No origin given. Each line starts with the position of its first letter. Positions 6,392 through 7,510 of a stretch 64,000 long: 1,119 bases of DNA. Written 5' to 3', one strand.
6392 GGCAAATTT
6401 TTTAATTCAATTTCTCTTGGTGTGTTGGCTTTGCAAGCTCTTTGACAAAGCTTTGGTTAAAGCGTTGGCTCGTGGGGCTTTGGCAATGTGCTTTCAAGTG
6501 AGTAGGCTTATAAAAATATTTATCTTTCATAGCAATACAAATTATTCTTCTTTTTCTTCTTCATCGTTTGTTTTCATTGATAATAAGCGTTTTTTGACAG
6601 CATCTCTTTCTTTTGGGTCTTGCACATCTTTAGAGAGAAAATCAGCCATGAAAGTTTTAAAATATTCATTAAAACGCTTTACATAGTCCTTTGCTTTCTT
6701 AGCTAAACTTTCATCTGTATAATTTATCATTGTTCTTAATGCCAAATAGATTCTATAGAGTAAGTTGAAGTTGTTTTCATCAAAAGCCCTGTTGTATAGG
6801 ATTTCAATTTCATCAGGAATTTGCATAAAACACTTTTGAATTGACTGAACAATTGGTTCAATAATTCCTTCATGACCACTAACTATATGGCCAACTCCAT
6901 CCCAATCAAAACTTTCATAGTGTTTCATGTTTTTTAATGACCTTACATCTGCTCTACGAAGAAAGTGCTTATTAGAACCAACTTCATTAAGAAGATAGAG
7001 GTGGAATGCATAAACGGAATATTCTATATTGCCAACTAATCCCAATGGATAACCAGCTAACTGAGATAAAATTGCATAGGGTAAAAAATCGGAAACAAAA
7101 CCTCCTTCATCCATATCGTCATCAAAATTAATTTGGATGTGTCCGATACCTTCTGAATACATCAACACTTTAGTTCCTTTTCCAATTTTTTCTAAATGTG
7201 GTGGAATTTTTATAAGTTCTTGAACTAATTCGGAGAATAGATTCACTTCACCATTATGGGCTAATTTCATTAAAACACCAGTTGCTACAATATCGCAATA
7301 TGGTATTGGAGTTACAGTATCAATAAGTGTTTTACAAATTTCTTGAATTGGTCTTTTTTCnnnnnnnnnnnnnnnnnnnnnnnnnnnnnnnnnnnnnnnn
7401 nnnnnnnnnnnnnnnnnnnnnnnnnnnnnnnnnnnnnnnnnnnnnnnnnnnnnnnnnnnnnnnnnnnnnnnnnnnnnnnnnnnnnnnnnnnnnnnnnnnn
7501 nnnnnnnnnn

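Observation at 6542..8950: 802-aa protein combining an HsdR-N-like PD-(D/E)xK nuclease fold, a P-loop NTPase and a ~500-aa unassigned C-terminal region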

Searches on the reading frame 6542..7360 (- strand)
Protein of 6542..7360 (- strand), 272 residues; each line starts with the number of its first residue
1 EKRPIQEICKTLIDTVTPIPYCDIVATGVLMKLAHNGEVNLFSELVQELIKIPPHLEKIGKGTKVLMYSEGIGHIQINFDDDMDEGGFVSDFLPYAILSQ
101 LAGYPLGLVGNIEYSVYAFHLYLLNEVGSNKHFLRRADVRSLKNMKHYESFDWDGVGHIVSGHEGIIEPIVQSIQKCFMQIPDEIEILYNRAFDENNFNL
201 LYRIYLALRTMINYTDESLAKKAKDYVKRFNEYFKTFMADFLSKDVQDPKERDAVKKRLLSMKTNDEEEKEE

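Call 42: predict_structure(alignment_id=A3)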
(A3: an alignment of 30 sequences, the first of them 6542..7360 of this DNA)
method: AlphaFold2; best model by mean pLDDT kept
length: 272 residues; sequences in the alignment: 30
mean_pLDDT: 90.0   pTM: 0.87
mean pLDDT of the five models: 90.0, 89.9, 89.0, 87.5, 86.3
residues with pLDDT >= 90: 183; 70-90: 77; 50-70: 4; < 50: 8
segments of 3 or more residues with pLDDT < 50: 265-272
pLDDT, mean of each block of 10 residues (from residue 1): 92 93 95 93 96 90 84 87 80 95 89 84 97 82 80 91 89 97 98 98 97 97 98 95 94 93 58 38
secondary structure, 60 per line:
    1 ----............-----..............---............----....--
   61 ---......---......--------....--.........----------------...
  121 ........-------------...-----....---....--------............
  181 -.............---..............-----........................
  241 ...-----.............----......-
elements in order: H5-16 H22-35 H39-50 E55-58 E64-69 E73-78 E87-90 H93-101 H118-128 E150-153 E157-160 H169-180 H182-194 H198-211 H217-243 H249-261 H266-271

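Call 44: fold_search(model_id=the predicted structure, library=pdb)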
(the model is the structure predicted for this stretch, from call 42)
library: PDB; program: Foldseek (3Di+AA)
matches with E <= 10: 201; with E <= 0.001: 0
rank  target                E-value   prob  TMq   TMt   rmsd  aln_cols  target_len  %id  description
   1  6rf0_B                3.5e-01  0.15  0.19  0.19  19.2       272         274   10  Crystal structure of the light-driven sodium pump KR2 in the pentameric "dry" form (released 2019-04-24)
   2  4xto_B                4.1e-01  0.14  0.19  0.19  19.2       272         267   10  Crystal structure of the light-driven sodium pump KR2 in the pentameric red form, pH 5.6 (released 2015-04-01)
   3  6rex_A                5.1e-01  0.13  0.18  0.18  19.1       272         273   10  Crystal structure of the light-driven sodium pump KR2 in the pentameric form, pH 6.0 (released 2019-04-24)
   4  6yt4_D                5.1e-01  0.12  0.18  0.18  18.5       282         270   10  Crystal structure of the N112A mutant of the light-driven sodium pump KR2 in the pentameric form, pH 8.0 (released 2020-06-17)
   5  6yc1_A                5.7e-01  0.11  0.18  0.18  18.5       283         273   10  Crystal structure of the H30A mutant of the light-driven sodium pump KR2 in the pentameric form, pH 8.0 (released 2020-04-08)
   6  6yt4_E                5.7e-01  0.11  0.18  0.18  18.5       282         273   10  Crystal structure of the N112A mutant of the light-driven sodium pump KR2 in the pentameric form, pH 8.0 (released 2020-06-17)
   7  4xto_C                6.0e-01  0.13  0.18  0.19  19.2       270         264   10  Crystal structure of the light-driven sodium pump KR2 in the pentameric red form, pH 5.6 (released 2015-04-01)
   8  6rf4_A                6.3e-01  0.12  0.18  0.18  19.1       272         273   10  Crystal structure of the potassium-pumping S254A mutant of the light-driven sodium pump KR2 in the pentameric form, pH (released 2019-04-24)
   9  6rf0_D                6.6e-01  0.12  0.19  0.19  19.2       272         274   10  Crystal structure of the light-driven sodium pump KR2 in the pentameric "dry" form (released 2019-04-24)
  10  4xto_A                7.0e-01  0.12  0.19  0.19  19.1       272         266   10  Crystal structure of the light-driven sodium pump KR2 in the pentameric red form, pH 5.6 (released 2015-04-01)
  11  6yt4_A                7.4e-01  0.10  0.18  0.18  18.5       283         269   10  Crystal structure of the N112A mutant of the light-driven sodium pump KR2 in the pentameric form, pH 8.0 (released 2020-06-17)
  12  6rf9                  8.2e-01  0.12  0.19  0.19  19.1       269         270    8  Crystal structure of the Y154F mutant of the light-driven sodium pump KR2 in the monomeric form, pH 8.0 (released 2019-04-24)
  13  4xto_D                8.2e-01  0.11  0.19  0.19  19.1       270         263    9  Crystal structure of the light-driven sodium pump KR2 in the pentameric red form, pH 5.6 (released 2015-04-01)
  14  8fin_B                9.1e-01  0.23  0.24  0.34  14.0       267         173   13  Multi-state design of two-state switchable hinge proteins (released 2023-08-16)
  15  4xtn_D                9.1e-01  0.11  0.19  0.19  19.0       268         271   10  Crystal structure of the light-driven sodium pump KR2 in the pentameric red form, pH 4.9 (released 2015-04-01)
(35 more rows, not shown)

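Call 86: fold_search(model_id=the predicted structure, library=viral)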
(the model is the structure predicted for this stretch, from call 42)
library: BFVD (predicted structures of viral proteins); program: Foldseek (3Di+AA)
matches with E <= 10: 102; with E <= 0.001: 0
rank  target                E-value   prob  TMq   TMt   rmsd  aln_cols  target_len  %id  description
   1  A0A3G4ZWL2            7.6e-01  0.08  0.18  0.17  18.9       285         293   14  Uncharacterized protein [Edafosvirus sp.]
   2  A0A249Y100            9.4e-01  0.09  0.16  0.18  15.3       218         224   11  (no name in the UniProt tables at hand)
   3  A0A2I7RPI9            9.4e-01  0.03  0.14  0.08  32.7       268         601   13  (no name in the UniProt tables at hand)
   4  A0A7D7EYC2            9.9e-01  0.11  0.24  0.15  14.9       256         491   13  Nucleocapsid protein [Hemipteran orthomyxo-related virus OKIAV188]
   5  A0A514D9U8            1.2e+00  0.04  0.14  0.09  21.9       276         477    9  (no name in the UniProt tables at hand)
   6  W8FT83                1.5e+00  0.03  0.14  0.07  23.1       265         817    9  (no name in the UniProt tables at hand)
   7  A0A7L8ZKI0            1.9e+00  0.04  0.12  0.15  22.7       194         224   12  Uncharacterized protein [Aeromonas phage BUCT551]
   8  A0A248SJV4            2.0e+00  0.02  0.11  0.10  25.2       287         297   11  (no name in the UniProt tables at hand)
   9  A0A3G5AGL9            2.1e+00  0.18  0.11  0.14   7.0        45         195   18  Uncharacterized protein [Solumvirus sp.]
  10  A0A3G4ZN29            2.7e+00  0.03  0.12  0.13  15.4       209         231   10  TLC domain-containing protein [Terrestrivirus sp.]
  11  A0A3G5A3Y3            3.0e+00  0.06  0.20  0.23  15.8       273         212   13  HCP-like protein (Fragment) [Harvfovirus sp.]
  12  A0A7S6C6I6            3.0e+00  0.02  0.10  0.06  20.8       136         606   10  (no name in the UniProt tables at hand)
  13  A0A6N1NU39            3.0e+00  0.01  0.09  0.07  20.8       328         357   10  RNA ligase domain-containing protein [Tupanvirus deep ocean]
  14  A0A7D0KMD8            3.1e+00  0.02  0.10  0.18  16.8       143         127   11  (no name in the UniProt tables at hand)
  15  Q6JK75                3.1e+00  0.02  0.08  0.08  15.1       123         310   10  Viral protein 1054 [Neodiprion sertifer nucleopolyhedrovirus]
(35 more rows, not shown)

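Call 87: search_solved_structures(query=A3, max_evalue=10)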
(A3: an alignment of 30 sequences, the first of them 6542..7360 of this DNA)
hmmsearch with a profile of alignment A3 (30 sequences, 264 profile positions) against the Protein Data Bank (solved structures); distinct sequences matched with E-value up to 10: 5.
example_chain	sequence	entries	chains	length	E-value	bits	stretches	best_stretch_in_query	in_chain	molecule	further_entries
7upp_A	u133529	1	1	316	0.0016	20.8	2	185-242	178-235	DHT03 protein A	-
7upp_B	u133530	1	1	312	0.0017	20.7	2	183-230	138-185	DHT03 protein B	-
7upq_A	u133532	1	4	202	0.013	17.8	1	187-243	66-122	DHT03 protein A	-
9u9i_S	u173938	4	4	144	0.06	15.6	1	193-245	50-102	AP-4 complex subunit sigma-1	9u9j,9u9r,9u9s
8aga_A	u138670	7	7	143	1.1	11.5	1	17-52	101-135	Transcriptional regulator HosA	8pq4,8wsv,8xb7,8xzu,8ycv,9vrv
